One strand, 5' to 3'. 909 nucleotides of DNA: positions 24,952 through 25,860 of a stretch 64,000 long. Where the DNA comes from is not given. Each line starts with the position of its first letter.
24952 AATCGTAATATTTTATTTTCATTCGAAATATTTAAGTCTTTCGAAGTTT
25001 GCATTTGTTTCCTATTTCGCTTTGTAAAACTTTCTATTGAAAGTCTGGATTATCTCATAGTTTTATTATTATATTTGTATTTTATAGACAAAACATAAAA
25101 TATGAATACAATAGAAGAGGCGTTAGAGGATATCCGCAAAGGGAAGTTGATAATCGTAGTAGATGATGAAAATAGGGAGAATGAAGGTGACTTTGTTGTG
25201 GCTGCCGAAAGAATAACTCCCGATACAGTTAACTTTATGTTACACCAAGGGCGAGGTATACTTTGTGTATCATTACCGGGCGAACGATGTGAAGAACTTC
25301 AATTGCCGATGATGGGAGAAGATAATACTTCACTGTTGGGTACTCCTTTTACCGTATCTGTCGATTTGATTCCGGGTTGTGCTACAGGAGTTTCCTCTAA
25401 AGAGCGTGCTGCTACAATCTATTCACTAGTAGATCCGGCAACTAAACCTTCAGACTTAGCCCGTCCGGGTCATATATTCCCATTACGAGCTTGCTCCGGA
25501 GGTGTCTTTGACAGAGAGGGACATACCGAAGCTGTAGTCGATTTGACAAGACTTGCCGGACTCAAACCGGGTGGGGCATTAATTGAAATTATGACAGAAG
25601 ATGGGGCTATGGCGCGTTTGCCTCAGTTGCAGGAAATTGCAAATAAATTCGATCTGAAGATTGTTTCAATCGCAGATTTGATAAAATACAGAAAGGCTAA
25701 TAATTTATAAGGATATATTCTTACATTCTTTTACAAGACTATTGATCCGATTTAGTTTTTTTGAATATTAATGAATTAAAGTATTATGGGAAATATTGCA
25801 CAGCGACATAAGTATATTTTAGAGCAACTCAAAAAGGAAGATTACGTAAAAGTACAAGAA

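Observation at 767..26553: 26-kb glycerol/polyol-to-pentose-phosphate super-locus: five FGGY kinases, three kinds of glycerol-phosphate dehydrogenase, no araA and no sugar transporter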

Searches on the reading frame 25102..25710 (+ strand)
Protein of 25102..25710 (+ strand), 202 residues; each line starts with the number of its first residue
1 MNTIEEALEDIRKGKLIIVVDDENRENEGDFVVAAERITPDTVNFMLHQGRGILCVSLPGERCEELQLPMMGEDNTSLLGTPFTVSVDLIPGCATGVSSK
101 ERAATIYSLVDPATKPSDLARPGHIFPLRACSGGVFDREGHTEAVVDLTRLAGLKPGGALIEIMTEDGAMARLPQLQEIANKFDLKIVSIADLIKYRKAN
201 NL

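Call 4: search_protein_families(library=ncbifam, proteins=[window:25102-25710:+], max_evalue=0.00001)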
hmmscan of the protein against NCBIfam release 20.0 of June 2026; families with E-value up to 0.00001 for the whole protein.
window:25102-25710:+ (202 aa): 8 families
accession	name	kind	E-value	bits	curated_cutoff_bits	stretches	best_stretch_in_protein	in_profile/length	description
NF006803.0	PRK09311.1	equivalog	1.7e-82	277.4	569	1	2-200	10-208/417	bifunctional 3,4-dihydroxy-2-butanone-4-phosphate synthase/GTP cyclohydrolase II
NF006806.0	PRK09319.1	equivalog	1.4e-80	271.5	764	1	2-200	12-212/561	bifunctional 3,4-dihydroxy-2-butanone-4-phosphate synthase/GTP cyclohydrolase II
NF010626.1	PRK14019.1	equivalog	2.8e-80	270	513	1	1-200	2-201/364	bifunctional 3,4-dihydroxy-2-butanone-4-phosphate synthase/GTP cyclohydrolase II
NF006804.0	PRK09314.1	equivalog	3.9e-73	246.5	432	1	2-200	4-201/339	bifunctional 3,4-dihydroxy-2-butanone 4-phosphate synthase/GTP cyclohydrolase II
TIGR00506.1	ribB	equivalog_domain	1e-68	230.9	177.45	1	1-197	2-204/204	3,4-dihydroxy-2-butanone-4-phosphate synthase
NF009132.0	PRK12485.1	equivalog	4.9e-66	223.3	693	1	2-199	4-201/369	bifunctional 3,4-dihydroxy-2-butanone-4-phosphate synthase/GTP cyclohydrolase II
NF006805.0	PRK09318.1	equivalog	3.8e-30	105.2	486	1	6-195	3-183/387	bifunctional 3,4-dihydroxy-2-butanone-4-phosphate synthase/GTP cyclohydrolase II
NF004437.0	PRK05773.1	equivalog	5.1e-20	71.7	262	2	4-73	3-72/219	3,4-dihydroxy-2-butanone 4-phosphate synthase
